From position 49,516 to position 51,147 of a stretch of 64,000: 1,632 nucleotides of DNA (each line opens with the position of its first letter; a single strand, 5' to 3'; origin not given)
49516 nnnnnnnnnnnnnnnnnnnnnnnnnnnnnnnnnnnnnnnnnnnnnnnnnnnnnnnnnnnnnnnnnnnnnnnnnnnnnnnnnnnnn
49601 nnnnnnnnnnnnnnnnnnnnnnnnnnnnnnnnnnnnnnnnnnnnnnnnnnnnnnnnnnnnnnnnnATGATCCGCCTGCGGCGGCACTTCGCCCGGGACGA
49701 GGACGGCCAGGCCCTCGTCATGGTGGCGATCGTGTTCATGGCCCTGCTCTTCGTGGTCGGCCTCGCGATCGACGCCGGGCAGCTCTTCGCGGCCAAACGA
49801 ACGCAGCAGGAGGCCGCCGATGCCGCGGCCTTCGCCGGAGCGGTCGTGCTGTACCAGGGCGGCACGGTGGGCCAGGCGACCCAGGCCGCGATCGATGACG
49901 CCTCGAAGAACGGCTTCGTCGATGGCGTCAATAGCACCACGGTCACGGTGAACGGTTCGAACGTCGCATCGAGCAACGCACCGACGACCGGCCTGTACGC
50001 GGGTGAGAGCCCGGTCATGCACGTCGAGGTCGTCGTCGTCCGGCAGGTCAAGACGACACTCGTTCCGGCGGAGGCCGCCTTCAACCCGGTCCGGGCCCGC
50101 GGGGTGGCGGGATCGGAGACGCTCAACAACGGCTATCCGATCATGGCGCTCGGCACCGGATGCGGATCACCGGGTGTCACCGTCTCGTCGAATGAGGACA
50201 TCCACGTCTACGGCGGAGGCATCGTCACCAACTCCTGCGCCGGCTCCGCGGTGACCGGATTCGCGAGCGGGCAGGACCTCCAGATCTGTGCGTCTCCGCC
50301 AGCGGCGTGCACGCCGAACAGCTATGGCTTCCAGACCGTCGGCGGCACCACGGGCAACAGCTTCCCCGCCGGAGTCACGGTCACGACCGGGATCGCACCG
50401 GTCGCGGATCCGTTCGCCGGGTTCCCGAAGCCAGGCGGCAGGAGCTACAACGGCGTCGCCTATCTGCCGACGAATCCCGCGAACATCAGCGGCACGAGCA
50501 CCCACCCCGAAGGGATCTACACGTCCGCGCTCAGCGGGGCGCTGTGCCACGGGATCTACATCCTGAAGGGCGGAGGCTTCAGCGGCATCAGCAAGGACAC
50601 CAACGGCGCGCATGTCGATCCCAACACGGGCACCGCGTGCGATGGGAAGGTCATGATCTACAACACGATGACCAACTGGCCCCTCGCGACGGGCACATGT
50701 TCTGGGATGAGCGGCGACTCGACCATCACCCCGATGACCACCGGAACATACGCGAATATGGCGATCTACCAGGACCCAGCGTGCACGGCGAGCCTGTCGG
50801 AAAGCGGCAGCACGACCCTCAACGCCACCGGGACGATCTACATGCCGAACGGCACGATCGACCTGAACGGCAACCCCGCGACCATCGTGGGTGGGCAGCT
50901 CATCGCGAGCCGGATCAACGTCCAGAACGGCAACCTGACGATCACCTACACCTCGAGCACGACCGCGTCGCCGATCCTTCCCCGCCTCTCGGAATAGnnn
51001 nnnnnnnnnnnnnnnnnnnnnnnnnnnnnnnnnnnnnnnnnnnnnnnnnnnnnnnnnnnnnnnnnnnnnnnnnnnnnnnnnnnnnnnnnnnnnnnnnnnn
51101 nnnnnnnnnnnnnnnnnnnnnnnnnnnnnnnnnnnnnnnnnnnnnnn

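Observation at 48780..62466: Secretin-less Tad/Flp pilus locus split into two pseudopilin blocks around an island of unrelated genes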

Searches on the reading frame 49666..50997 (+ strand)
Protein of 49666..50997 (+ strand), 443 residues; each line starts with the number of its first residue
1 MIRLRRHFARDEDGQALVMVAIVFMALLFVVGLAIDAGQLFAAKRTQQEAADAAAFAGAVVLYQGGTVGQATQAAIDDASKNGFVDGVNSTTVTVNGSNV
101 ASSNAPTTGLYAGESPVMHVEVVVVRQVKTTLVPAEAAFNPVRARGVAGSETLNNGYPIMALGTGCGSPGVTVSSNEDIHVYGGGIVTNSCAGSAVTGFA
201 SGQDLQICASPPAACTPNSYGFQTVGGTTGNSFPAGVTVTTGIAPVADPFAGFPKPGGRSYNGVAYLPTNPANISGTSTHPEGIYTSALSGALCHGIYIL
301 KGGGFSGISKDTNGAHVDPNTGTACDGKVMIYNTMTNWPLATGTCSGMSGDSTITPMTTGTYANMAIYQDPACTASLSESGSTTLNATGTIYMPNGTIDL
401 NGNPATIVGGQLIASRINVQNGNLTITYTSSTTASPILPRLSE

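Call 7: search_protein_families(library=pfam, max_evalue=0.01, proteins=[window:49666-50997:+])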
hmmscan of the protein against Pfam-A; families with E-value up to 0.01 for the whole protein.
window:49666-50997:+ (443 aa): 3 families
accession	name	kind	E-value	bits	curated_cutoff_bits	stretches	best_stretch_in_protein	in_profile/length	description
PF13400.11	Tad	-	9e-08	32.8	22.3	1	14-60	1-46/47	Putative Flp pilus-assembly TadE/G-like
PF23981.1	DUF7305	-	1.9e-05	25.1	27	1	336-430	102-180/185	Domain of unknown function (DUF7305)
PF07811.17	TadE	-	0.0034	17.9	22.9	1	14-55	1-42/43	TadE-like protein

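Call 14: find_homologous_proteins(query=window:49666-50997:+, max_evalue=0.00001)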
Query window:49666-50997:+ (443 aa): 688 proteins with E <= 0.00001 among 8000 candidates; the best 120 are listed.
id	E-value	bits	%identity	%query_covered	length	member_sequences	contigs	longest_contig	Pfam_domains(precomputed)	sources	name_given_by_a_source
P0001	4.6e-286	966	100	100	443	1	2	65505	PF23981.2,PF13400.12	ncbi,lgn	-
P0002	3.5e-260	881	90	100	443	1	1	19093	PF13400.12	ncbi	-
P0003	1.1e-229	781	80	100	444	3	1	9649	PF13400.12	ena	-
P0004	3.0e-229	779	81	99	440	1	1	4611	PF13400.12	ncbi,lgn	-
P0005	5.2e-229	778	82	99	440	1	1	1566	PF13400.12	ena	-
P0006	3.0e-228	776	82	99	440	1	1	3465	PF13400.12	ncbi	-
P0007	5.6e-228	775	81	99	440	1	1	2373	PF13400.12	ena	-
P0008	5.4e-225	765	81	100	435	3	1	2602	PF13400.12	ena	-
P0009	2.5e-224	763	80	100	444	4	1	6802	PF13400.12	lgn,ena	-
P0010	5.3e-224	762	79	100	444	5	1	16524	PF13400.12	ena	-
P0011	9.6e-221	751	78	100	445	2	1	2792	PF13400.12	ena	-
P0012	1.1e-219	748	78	100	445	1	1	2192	PF13400.12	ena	-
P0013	2.2e-217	740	78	100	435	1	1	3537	PF13400.12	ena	-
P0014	2.8e-211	720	75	99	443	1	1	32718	PF13400.12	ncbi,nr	ncbi:MAG: pilus assembly protein TadG-related protein [Actinobacteria bacterium]|nr:pilus assembly p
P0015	6.4e-211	719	74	99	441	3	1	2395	PF13400.12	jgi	jgi:hypothetical protein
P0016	1.3e-205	701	74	99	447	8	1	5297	PF13400.12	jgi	jgi:Flp pilus assembly protein TadG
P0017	2.3e-201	687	74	98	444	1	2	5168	PF13400.12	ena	-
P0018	5.9e-200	683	74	99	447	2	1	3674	PF13400.12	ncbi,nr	ncbi:MAG TPA: pilus assembly protein TadG-related protein [Candidatus Limnocylindria bacterium]|nr:p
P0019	1.3e-199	681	72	100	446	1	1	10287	PF13400.12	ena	-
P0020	2.8e-199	680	73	99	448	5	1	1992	PF13400.12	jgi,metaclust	metaclust:\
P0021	3.0e-199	680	73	99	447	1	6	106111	PF13400.12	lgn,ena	-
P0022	1.0e-198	678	72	99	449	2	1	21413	PF13400.12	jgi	jgi:Flp pilus assembly protein TadG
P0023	1.7e-197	674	73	99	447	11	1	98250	PF13400.12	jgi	jgi:putative Flp pilus-assembly TadE/G-like protein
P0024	8.4e-196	669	72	99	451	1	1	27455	PF13400.12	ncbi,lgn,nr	ncbi:MAG TPA: pilus assembly protein TadG-related protein [Candidatus Limnocylindria bacterium]|nr:p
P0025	6.6e-195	666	72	100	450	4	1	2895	PF13400.12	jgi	-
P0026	1.3e-194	665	72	99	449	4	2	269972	PF13400.12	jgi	jgi:Flp pilus assembly protein TadG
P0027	4.2e-193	660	71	99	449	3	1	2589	PF13400.12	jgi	jgi:Flp pilus assembly protein TadG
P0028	9.5e-192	656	71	99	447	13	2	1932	PF13400.12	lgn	-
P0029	9.6e-192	656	71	99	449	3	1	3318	PF13400.12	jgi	jgi:Flp pilus assembly protein TadG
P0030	2.3e-191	654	71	100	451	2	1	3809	PF13400.12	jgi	jgi:Flp pilus assembly protein TadG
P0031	3.1e-191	654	71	99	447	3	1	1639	PF13400.12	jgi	jgi:hypothetical protein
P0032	2.1e-190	651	73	96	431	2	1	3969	PF13400.12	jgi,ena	jgi:hypothetical protein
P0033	2.6e-190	651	71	99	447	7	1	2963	PF13400.12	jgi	jgi:Flp pilus assembly protein TadG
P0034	5.4e-187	640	70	99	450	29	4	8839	PF13400.12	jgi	jgi:Flp pilus assembly protein TadG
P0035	2.1e-184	631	69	99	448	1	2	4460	PF13400.12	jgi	jgi:Flp pilus assembly protein TadG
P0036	4.6e-178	610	67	99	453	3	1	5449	PF13400.12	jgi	jgi:Flp pilus assembly protein TadG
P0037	9.8e-177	606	68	99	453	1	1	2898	PF13400.12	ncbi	-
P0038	2.7e-167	575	64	100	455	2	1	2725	PF13400.12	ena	-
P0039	2.1e-163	562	62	100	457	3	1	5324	PF23981.2,PF13400.12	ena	-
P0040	6.0e-162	557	61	100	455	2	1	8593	PF13400.12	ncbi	-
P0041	1.3e-158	546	61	100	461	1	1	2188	PF13400.12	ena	-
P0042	2.3e-155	536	60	100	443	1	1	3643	PF13400.12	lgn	-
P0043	5.5e-155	534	59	100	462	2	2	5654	PF13400.12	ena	-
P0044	7.7e-155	534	59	100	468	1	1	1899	PF13400.12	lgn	-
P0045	8.2e-155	534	59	100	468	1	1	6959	PF23981.2,PF13400.12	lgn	-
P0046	2.7e-154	532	58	100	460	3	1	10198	PF13400.12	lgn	-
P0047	6.3e-154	531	59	100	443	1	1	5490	PF13400.12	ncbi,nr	ncbi:MAG TPA: pilus assembly protein TadG-related protein [Candidatus Saccharimonadales bacterium]|n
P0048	7.9e-154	531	58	100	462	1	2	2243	PF13400.12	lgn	-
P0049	4.1e-153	528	60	97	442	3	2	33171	PF13400.12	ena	-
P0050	5.1e-153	528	61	99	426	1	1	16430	PF23981.2,PF13400.12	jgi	jgi:hypothetical protein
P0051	8.9e-153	527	58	100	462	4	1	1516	PF13400.12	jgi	-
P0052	7.6e-152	524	60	100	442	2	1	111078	PF13400.12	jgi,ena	-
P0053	1.6e-151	523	61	100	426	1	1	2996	PF23981.2,PF13400.12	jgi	jgi:Flp pilus assembly protein TadG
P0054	3.6e-151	522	60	100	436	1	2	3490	PF13400.12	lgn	-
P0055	4.9e-151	521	60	99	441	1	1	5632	PF13400.12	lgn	-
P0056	1.2e-149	517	58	100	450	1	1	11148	PF13400.12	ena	-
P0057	1.8e-149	516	60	97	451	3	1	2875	PF13400.12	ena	-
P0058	2.1e-149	516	59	100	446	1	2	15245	PF13400.12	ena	-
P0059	2.5e-149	516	58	99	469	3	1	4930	PF13400.12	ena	-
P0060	4.3e-149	515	59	100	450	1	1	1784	PF13400.12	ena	-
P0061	8.1e-149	514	60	100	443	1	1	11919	PF13400.12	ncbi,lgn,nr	ncbi:MAG: pilus assembly protein TadG-related protein [Chloroflexota bacterium]|nr:pilus assembly pr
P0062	8.7e-149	514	58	100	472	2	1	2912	PF13400.12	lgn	-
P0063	1.3e-148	513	58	100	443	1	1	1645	PF13400.12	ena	-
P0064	1.4e-148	513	58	99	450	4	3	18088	PF13400.12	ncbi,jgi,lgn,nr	ncbi:MAG TPA: pilus assembly protein TadG-related protein [Candidatus Saccharimonadales bacterium]|j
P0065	2.1e-148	513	60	100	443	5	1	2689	PF13400.12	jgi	jgi:Flp pilus assembly protein TadG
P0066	2.3e-148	513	57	99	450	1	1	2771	PF13400.12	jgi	-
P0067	5.0e-148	512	60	97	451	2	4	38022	PF13400.12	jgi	jgi:Flp pilus assembly protein TadG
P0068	8.4e-148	511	59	97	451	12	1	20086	PF13400.12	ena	-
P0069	1.0e-147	510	57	97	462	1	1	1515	PF13400.12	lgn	-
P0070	2.4e-147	509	58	97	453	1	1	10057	PF13400.12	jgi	jgi:Flp pilus assembly protein TadG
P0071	2.5e-147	509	59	100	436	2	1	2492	PF13400.12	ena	-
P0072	1.8e-146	506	57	97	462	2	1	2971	PF23981.2,PF13400.12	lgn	-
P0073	1.8e-146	506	59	97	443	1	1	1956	PF13400.12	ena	-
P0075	3.7e-146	505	58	99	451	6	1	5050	PF13400.12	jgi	-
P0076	4.5e-146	505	59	100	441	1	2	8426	PF13400.12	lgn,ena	-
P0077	3.3e-145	502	59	97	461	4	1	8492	PF13400.12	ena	-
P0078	4.1e-145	502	59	100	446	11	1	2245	PF13400.12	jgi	-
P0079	4.9e-145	502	58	100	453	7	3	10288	PF07811.18,PF13400.12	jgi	jgi:hypothetical protein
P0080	5.8e-145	501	58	100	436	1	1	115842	PF13400.12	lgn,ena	-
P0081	6.0e-145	501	56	100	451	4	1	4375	PF13400.12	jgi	jgi:Flp pilus assembly protein TadG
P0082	8.0e-145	501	57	100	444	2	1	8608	PF13400.12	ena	-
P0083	9.0e-145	501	58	100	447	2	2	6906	PF13400.12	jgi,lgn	-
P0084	1.2e-144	500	58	97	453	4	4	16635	PF13400.12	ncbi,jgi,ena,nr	ncbi:MAG TPA: pilus assembly protein TadG-related protein [Candidatus Saccharimonadales bacterium]|j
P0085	1.5e-144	500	59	98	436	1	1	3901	PF13400.12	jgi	jgi:Flp pilus assembly protein TadG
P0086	2.3e-144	499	59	100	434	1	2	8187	PF13400.12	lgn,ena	-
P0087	3.7e-144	499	59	100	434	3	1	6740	PF13400.12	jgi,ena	-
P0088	4.0e-144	499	58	100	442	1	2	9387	PF13400.12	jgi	jgi:Flp pilus assembly protein TadG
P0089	4.1e-144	499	57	99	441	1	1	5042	PF13400.12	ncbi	-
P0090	4.3e-144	499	59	99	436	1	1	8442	PF13400.12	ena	-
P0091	4.9e-144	498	58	100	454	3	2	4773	PF13400.12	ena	-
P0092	6.8e-144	498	58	100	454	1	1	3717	PF13400.12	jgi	-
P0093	1.2e-143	497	56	100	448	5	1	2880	PF13400.12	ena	-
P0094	1.5e-143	497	56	100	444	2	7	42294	PF13400.12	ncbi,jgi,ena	ncbi:MAG TPA: pilus assembly protein TadG-related protein [Candidatus Limnocylindria bacterium]|jgi:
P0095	2.6e-143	496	58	100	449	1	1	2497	PF13400.12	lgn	-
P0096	4.6e-143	495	59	100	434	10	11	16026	PF13400.12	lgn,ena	-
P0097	8.2e-143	494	57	100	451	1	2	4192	PF13400.12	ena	-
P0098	9.4e-143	494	57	97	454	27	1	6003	PF13400.12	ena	-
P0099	2.7e-142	493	59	100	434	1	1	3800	PF13400.12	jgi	-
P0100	3.8e-142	492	57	100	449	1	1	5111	PF13400.12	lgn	-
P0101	5.7e-142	492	57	100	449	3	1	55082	PF13400.12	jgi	-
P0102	2.5e-141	489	55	100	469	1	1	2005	PF13400.12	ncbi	-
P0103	2.5e-141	489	59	96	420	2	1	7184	PF13400.12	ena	-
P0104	3.8e-141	489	57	100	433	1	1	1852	PF13400.12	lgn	-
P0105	3.9e-141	489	56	100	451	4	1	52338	PF13400.12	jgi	-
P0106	5.0e-141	488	55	100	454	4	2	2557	PF13400.12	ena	-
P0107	7.2e-141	488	58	100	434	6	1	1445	PF13400.12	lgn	-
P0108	9.9e-141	487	56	97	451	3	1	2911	PF13400.12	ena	-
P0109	1.4e-140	487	58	100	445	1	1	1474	PF13400.12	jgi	jgi:Flp pilus assembly protein TadG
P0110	3.9e-140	486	56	100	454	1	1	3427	PF03683.20,PF13400.12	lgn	-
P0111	5.2e-140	485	58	100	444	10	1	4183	PF13400.12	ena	-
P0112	7.0e-140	485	56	99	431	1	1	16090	PF13400.12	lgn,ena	-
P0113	2.3e-139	483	57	100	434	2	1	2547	PF13400.12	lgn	-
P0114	4.7e-139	482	55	100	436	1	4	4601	PF13400.12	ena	-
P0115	7.5e-139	481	57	100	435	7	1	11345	PF13400.12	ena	-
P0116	1.1e-138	481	56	100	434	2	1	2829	PF13400.12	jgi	jgi:hypothetical protein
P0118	3.1e-138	479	55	100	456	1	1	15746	PF13400.12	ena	-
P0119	5.7e-138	478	57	99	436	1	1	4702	PF13400.12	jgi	jgi:hypothetical protein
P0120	1.7e-137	477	57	100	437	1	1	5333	PF13400.12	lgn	-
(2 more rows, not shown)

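Call 15: find_encoding_contigs(protein=P0026, flank=10000, max_places=2)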
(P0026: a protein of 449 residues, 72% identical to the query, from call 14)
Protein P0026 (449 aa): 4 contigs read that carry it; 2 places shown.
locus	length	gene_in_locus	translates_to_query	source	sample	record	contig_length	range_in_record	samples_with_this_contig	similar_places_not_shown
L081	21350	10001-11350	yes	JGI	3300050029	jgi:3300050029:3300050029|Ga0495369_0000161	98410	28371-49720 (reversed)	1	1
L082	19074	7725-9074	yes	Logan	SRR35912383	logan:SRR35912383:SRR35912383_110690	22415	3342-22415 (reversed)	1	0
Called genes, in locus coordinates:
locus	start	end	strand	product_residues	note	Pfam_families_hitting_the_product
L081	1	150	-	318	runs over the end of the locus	PF00490:ALAD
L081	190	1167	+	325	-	PF13529:Peptidase_C39_2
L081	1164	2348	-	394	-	PF00155:Aminotran_1_2, PF01041:DegT_DnrJ_EryC1 (weak)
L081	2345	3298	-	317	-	PF00389:2-Hacid_dh, PF02826:2-Hacid_dh_C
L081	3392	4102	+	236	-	PF04474:DUF554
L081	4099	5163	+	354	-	PF00155:Aminotran_1_2, PF01053:Cys_Met_Meta_PP (faint), PF01212:Beta_elim_lyase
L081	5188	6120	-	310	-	PF12911:OppC_N, PF00528:BPD_transp_1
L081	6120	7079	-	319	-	PF19300:BPD_transp_1_N, PF00528:BPD_transp_1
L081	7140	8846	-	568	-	PF00496:SBP_bac_5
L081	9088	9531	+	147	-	PF07811:TadE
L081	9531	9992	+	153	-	PF07811:TadE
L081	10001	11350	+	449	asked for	PF13400:Tad (weak)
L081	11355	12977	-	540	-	PF05960:DUF885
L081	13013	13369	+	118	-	PF03692:CxxCxxCC (faint)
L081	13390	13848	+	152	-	PF12867:DinB_2 (weak)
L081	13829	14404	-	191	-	PF12804:NTP_transf_3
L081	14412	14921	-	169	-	PF03205:MobB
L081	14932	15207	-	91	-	PF02416:TatA_B_E, PF13248:Zn_ribbon_3 (weak), PF12773:DZR (weak), PF13240:Zn_Ribbon_1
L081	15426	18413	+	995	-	PF00211:Guanylate_cyc, PF13191:AAA_16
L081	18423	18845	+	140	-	PF10604:Polyketide_cyc2 (faint)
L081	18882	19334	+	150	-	PF12867:DinB_2 (weak)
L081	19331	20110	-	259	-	PF02634:FdhD-NarQ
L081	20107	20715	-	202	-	PF00578:AhpC-TSA, PF08534:Redoxin, PF00085:Thioredoxin (weak), PF13905:Thioredoxin_8 (weak)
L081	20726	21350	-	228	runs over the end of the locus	PF02683:DsbD_TM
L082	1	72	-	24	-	?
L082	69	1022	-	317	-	PF00389:2-Hacid_dh, PF02826:2-Hacid_dh_C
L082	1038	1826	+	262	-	PF04474:DUF554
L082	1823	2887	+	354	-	PF00155:Aminotran_1_2, PF01053:Cys_Met_Meta_PP (faint), PF01212:Beta_elim_lyase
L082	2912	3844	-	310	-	PF12911:OppC_N, PF00528:BPD_transp_1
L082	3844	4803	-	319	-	PF19300:BPD_transp_1_N, PF00528:BPD_transp_1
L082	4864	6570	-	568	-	PF00496:SBP_bac_5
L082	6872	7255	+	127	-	PF07811:TadE (faint)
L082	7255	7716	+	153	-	PF07811:TadE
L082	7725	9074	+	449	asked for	PF13400:Tad (weak)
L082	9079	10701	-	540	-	PF05960:DUF885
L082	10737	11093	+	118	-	PF03692:CxxCxxCC (faint)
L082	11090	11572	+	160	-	PF08020:DUF1706 (weak), PF12867:DinB_2 (weak)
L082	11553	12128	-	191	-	PF12804:NTP_transf_3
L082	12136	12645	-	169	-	PF03205:MobB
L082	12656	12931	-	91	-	PF02416:TatA_B_E, PF13248:Zn_ribbon_3 (weak), PF12773:DZR (weak), PF13240:Zn_Ribbon_1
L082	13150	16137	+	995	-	PF00211:Guanylate_cyc, PF13191:AAA_16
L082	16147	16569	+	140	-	PF10604:Polyketide_cyc2 (faint)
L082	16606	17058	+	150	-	PF12867:DinB_2 (weak)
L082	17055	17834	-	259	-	PF02634:FdhD-NarQ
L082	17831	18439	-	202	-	PF00578:AhpC-TSA, PF08534:Redoxin, PF00085:Thioredoxin (weak), PF13905:Thioredoxin_8 (weak)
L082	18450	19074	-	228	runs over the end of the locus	PF02683:DsbD_TM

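Call 16: find_encoding_contigs(protein=P0002, flank=10000, max_places=2)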
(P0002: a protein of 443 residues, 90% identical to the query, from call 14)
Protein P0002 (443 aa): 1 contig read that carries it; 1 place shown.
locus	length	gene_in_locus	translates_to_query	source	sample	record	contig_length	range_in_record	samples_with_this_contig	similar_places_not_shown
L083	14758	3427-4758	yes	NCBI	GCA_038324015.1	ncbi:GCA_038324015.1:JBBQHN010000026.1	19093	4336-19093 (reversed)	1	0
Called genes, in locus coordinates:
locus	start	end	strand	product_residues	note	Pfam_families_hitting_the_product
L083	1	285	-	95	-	?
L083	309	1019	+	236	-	PF04474:DUF554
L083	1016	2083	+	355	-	PF00155:Aminotran_1_2, PF01053:Cys_Met_Meta_PP (weak), PF01212:Beta_elim_lyase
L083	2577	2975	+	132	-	PF07811:TadE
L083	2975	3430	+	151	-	PF07811:TadE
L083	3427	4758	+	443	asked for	PF13400:Tad (weak)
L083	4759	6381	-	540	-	PF05960:DUF885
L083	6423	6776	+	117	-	-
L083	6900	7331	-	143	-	PF13473:Cupredoxin_1 (faint)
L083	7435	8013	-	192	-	PF12804:NTP_transf_3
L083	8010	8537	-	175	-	PF03205:MobB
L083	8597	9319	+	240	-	-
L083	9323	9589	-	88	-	PF02416:TatA_B_E, PF12773:DZR (faint), PF13240:Zn_Ribbon_1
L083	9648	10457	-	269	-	PF00482:T2SSF (weak)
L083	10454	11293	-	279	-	PF00482:T2SSF (weak)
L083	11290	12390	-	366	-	PF00437:T2SSE, PF25199:nSTAND_NTPase5 (faint), PF13191:AAA_16 (weak)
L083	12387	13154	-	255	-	-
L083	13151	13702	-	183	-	-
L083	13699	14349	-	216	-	PF08666:SAF (weak), PF16976:RcpC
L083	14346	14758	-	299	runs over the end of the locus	-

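Call 17: find_encoding_contigs(protein=P0052, flank=10000, max_places=1)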
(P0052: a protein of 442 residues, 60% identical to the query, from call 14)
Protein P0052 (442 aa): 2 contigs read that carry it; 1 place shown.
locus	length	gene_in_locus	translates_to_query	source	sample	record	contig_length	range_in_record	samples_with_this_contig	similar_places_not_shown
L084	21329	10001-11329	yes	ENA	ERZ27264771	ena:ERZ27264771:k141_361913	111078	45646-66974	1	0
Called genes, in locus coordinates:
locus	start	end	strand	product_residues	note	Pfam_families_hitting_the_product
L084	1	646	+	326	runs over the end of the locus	PF13529:Peptidase_C39_2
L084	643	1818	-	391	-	PF00155:Aminotran_1_2, PF01053:Cys_Met_Meta_PP (weak), PF01041:DegT_DnrJ_EryC1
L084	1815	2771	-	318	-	PF00389:2-Hacid_dh, PF02826:2-Hacid_dh_C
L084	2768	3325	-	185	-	PF00293:NUDIX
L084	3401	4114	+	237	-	PF04474:DUF554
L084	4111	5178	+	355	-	PF00155:Aminotran_1_2, PF01053:Cys_Met_Meta_PP (weak), PF01212:Beta_elim_lyase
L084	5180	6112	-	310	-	PF12911:OppC_N (weak), PF00528:BPD_transp_1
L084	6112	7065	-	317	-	PF19300:BPD_transp_1_N, PF00528:BPD_transp_1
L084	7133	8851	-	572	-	PF00496:SBP_bac_5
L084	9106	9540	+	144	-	PF07811:TadE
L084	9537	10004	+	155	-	PF07811:TadE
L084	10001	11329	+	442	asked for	PF13400:Tad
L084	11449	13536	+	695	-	PF13400:Tad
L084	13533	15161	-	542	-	PF05960:DUF885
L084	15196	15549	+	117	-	PF03692:CxxCxxCC (weak)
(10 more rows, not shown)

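Call 18: find_encoding_contigs(protein=P0080, flank=10000, max_places=1)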
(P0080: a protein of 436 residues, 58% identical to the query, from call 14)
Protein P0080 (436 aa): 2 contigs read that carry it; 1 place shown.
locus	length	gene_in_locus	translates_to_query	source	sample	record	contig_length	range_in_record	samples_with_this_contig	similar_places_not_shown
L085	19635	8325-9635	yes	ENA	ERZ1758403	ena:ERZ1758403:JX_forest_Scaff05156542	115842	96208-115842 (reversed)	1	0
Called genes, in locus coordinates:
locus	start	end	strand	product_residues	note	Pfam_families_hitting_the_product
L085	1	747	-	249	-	?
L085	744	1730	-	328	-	PF00389:2-Hacid_dh, PF02826:2-Hacid_dh_C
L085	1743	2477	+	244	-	PF04474:DUF554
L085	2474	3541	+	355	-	PF00155:Aminotran_1_2, PF01053:Cys_Met_Meta_PP (faint), PF01212:Beta_elim_lyase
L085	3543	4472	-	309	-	PF12911:OppC_N (weak), PF00528:BPD_transp_1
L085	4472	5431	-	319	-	PF19300:BPD_transp_1_N, PF00528:BPD_transp_1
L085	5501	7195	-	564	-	PF00496:SBP_bac_5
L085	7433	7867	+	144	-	PF07811:TadE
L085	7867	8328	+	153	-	PF07811:TadE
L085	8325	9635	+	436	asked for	PF13400:Tad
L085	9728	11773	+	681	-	PF13400:Tad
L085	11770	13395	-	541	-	PF05960:DUF885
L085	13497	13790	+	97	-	-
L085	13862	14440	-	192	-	PF12804:NTP_transf_3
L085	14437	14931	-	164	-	PF03205:MobB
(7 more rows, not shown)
